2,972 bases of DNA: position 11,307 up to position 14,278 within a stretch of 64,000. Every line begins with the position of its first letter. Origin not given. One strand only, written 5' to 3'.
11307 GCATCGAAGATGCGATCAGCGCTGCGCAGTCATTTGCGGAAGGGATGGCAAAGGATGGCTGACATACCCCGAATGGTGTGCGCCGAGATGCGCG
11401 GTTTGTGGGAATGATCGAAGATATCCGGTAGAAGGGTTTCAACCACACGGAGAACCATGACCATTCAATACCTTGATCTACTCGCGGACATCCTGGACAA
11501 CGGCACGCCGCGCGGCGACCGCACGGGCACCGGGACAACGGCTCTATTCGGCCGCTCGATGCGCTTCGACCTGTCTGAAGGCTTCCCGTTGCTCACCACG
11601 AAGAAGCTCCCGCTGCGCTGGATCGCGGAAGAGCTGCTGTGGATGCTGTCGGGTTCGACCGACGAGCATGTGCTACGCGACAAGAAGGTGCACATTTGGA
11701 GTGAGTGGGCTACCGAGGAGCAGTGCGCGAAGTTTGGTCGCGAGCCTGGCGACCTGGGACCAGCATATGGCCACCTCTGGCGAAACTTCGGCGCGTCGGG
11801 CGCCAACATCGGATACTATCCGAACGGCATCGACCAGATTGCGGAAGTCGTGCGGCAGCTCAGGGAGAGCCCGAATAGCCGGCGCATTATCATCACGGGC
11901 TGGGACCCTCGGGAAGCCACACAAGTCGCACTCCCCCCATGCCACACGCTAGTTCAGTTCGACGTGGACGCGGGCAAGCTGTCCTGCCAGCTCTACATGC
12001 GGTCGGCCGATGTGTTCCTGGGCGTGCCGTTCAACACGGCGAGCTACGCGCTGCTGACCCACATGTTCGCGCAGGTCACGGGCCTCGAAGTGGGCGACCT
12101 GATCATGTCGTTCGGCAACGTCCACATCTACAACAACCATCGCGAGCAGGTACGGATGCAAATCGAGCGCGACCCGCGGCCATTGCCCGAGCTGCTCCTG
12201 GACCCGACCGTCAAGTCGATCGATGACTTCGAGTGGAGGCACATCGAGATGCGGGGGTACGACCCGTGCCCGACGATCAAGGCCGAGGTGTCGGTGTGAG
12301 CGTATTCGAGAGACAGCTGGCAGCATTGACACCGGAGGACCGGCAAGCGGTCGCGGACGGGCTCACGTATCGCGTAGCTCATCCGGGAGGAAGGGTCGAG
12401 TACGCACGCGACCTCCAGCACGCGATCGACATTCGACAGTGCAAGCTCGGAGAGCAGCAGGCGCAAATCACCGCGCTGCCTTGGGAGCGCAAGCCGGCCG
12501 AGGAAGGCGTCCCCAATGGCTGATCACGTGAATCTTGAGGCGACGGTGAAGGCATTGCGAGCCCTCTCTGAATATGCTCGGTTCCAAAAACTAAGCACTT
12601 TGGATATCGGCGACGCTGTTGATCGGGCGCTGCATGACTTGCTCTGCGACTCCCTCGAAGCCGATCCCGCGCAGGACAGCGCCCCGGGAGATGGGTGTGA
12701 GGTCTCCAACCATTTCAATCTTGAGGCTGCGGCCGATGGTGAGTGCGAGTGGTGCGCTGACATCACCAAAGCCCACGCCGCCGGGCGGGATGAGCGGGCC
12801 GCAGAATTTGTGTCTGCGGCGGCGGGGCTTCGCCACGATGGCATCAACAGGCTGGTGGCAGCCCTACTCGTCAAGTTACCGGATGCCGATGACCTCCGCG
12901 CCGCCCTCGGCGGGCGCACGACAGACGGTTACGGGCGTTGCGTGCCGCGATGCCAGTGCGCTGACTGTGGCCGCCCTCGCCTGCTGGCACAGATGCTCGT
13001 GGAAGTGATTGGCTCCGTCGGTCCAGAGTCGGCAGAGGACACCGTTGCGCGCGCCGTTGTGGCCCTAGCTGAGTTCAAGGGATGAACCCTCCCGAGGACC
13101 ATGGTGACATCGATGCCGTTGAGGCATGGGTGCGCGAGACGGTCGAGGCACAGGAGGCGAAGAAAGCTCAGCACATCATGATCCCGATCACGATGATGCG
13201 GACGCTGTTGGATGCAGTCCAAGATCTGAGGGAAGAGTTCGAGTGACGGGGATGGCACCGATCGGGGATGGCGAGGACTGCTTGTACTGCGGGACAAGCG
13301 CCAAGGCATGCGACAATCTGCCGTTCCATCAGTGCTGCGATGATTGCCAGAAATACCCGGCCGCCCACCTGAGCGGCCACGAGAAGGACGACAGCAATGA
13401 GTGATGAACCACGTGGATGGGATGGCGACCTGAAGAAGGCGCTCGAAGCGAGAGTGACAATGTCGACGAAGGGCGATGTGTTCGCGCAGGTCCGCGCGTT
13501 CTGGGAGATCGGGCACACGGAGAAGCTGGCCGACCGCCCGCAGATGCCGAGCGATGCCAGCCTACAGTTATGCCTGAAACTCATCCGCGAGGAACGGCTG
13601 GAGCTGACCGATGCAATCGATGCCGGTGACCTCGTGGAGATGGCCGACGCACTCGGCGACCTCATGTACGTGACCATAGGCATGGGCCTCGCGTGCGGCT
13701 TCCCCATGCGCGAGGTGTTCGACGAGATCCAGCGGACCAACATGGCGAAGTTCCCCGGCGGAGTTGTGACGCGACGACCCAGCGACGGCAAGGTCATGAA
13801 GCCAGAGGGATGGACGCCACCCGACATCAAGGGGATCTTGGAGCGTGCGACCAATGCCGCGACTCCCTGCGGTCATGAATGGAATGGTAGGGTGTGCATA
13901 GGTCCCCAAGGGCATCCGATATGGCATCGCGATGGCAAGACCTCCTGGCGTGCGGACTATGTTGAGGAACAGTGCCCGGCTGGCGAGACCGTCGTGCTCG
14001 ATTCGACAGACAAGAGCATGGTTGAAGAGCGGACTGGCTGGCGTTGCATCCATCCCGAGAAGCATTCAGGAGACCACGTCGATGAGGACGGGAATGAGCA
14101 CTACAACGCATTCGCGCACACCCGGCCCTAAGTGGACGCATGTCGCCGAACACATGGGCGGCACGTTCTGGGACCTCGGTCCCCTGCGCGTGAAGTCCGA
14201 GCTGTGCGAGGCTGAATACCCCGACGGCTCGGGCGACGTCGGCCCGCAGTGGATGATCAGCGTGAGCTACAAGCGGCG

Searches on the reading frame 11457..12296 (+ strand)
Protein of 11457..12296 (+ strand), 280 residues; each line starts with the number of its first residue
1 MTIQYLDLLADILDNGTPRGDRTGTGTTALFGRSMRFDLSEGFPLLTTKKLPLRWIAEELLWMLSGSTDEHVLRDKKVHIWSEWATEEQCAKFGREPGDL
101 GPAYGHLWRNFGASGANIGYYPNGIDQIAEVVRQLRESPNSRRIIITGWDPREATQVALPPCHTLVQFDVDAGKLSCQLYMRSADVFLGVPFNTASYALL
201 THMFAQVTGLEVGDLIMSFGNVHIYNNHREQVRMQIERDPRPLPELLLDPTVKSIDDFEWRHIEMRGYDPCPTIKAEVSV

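Call 10: search_protein_families(library=pfam, max_evalue=0.001, proteins=[window:11457-12296:+])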
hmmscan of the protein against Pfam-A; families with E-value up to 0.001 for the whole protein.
window:11457-12296:+ (280 aa): 1 family
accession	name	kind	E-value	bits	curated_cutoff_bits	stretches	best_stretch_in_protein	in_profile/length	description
PF00303.24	Thymidylat_synt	-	6.8e-105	350.4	24.3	1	4-280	2-266/266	Thymidylate synthase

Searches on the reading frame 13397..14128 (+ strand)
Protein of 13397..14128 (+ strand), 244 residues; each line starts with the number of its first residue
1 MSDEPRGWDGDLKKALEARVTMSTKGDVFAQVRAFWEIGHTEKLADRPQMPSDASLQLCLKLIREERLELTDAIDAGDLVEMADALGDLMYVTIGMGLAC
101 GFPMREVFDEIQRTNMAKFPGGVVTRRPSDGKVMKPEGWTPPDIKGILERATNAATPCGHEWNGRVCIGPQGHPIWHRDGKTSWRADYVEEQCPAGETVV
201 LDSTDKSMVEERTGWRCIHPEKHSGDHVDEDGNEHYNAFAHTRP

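Call 10: search_protein_families(library=pfam, max_evalue=0.001, proteins=[window:13397-14128:+])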
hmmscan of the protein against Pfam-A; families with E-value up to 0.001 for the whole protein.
window:13397-14128:+ (244 aa): 2 families
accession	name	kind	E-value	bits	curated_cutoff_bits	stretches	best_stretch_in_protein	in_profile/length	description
PF01503.22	PRA-PH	-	7.4e-13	49.2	21.3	1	45-115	13-86/86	Phosphoribosyl-ATP pyrophosphohydrolase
PF03819.22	MazG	-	0.00027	21.6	22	0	57-111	4-62/74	MazG nucleotide pyrophosphohydrolase domain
